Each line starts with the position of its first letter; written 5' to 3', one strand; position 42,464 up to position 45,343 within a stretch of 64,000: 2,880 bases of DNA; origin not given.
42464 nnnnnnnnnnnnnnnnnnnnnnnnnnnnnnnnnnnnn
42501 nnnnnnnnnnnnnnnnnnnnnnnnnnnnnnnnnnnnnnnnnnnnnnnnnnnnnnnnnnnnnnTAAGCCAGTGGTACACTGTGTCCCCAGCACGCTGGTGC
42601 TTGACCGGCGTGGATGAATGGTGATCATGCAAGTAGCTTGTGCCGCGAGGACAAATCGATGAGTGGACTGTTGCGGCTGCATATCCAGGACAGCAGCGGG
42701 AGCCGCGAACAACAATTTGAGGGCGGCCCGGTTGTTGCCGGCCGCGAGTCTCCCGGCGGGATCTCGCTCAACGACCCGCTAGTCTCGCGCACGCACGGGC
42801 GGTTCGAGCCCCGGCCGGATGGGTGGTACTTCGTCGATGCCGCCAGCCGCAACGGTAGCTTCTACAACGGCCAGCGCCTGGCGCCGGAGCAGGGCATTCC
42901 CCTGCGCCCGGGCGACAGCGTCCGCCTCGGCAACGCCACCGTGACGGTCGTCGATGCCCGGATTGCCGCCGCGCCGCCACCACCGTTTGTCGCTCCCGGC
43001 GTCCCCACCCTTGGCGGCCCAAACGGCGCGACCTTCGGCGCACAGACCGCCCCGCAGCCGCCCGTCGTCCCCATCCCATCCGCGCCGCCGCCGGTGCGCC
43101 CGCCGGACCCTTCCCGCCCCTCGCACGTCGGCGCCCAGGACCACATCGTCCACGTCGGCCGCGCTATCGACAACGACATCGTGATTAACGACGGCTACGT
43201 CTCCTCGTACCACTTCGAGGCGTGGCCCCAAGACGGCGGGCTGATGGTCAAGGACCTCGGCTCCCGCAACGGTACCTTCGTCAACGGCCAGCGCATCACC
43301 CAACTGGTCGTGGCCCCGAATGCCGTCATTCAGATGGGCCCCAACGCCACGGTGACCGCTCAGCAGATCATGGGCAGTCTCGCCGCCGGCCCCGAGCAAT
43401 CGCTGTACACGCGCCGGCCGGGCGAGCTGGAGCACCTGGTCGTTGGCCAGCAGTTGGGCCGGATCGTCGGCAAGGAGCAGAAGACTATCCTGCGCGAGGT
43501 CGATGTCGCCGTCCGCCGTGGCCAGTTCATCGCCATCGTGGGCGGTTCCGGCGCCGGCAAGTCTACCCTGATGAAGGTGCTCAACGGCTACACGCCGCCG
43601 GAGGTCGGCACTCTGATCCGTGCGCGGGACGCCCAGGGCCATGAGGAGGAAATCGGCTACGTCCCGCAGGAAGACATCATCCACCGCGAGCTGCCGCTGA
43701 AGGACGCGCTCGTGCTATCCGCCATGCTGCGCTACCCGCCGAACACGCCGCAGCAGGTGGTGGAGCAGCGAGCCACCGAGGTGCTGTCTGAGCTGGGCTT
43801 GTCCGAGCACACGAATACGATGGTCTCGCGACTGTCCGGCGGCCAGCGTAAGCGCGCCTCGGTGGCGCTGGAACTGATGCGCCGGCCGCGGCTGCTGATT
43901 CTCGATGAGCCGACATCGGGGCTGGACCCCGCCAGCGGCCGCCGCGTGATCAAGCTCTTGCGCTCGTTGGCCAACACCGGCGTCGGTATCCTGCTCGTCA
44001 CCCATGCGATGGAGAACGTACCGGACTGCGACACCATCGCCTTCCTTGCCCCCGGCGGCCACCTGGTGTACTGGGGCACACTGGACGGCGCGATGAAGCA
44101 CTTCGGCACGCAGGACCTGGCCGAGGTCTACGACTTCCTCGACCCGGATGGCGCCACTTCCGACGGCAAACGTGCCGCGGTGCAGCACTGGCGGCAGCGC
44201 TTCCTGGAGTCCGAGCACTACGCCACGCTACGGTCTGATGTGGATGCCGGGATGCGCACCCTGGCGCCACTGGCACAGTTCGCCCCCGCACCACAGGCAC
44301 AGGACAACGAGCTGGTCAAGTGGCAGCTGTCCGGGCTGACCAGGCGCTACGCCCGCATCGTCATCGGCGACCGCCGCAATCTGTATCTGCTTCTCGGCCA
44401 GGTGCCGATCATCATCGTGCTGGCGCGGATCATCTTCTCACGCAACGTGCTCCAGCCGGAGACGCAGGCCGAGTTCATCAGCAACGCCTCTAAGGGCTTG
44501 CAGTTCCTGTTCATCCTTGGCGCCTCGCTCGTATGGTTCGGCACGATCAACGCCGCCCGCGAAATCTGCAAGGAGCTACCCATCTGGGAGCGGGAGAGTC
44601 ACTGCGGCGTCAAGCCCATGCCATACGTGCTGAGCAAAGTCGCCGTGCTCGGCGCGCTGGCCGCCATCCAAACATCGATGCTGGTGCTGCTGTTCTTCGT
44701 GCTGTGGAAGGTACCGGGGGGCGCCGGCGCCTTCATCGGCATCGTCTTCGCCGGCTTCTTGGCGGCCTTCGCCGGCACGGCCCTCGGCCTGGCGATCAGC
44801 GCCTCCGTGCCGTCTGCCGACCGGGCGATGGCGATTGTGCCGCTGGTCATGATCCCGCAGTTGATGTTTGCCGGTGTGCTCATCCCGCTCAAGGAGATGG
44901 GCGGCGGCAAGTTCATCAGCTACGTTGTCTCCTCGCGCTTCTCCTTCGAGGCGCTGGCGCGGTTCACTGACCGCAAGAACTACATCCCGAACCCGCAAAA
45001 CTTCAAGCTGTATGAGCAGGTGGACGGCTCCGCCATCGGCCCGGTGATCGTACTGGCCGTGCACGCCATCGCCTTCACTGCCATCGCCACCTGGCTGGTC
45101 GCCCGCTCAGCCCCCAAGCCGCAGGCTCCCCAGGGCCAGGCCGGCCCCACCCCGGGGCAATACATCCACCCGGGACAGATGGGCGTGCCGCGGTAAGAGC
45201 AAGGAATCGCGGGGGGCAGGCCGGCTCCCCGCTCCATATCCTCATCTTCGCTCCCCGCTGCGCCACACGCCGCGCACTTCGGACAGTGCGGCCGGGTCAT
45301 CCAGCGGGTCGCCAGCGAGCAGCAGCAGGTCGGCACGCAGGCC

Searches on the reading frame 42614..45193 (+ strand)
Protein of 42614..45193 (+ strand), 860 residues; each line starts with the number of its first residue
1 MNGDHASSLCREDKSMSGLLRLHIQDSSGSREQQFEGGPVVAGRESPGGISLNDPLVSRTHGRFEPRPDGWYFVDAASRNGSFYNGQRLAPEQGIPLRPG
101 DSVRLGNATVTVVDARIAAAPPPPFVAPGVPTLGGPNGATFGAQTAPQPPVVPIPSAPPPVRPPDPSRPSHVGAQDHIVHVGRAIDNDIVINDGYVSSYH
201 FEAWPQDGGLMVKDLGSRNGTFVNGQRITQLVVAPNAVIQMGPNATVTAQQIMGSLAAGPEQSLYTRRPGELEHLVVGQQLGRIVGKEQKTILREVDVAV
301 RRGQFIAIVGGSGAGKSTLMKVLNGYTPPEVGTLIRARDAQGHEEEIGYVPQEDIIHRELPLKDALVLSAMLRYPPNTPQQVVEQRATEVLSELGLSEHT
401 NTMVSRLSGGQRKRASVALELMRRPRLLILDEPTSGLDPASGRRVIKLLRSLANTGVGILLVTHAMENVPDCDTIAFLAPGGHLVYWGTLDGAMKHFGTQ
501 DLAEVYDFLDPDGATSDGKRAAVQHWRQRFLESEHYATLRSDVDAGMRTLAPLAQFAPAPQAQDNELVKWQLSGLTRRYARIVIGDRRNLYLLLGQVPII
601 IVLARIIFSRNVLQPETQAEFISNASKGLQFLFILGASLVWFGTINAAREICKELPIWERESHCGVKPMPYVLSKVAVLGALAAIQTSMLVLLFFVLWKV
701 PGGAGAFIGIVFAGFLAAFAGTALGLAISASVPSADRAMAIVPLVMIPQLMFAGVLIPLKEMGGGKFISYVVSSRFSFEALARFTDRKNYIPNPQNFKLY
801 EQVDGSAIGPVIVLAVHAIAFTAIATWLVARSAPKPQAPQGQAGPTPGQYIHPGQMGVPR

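Call 62: search_protein_families(library=pfam, proteins=[window:42614-45193:+], max_evalue=0.0001)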
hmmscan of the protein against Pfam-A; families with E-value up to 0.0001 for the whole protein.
window:42614-45193:+ (860 aa): 7 families
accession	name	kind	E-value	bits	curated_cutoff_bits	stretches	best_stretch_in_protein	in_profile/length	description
PF00498.31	FHA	-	3e-30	104.9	20.7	2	180-242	2-67/67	FHA domain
PF00005.33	ABC_tran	-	1.3e-27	97.5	25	1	293-435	1-137/137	ABC transporter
PF16697.10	Yop-YscD_cpl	-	3.4e-23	82.1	33.2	2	179-243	19-85/94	Inner membrane component of T3SS, cytoplasmic domain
PF01061.29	ABC2_membrane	-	1e-19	71.4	26.9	1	572-781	3-206/211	ABC-2 type transporter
PF12698.13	ABC2_membrane_3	-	9.3e-14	51.7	31.6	1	627-826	160-346/347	ABC-2 family transporter protein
PF13304.12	AAA_21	-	1.4e-10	42.2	27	1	414-464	247-298/304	AAA domain, putative AbiEii toxin, Type IV TA system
PF02463.25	SMC_N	-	5.6e-05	23.1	40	0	396-475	132-208/220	RecF/RecN/SMC N terminal domain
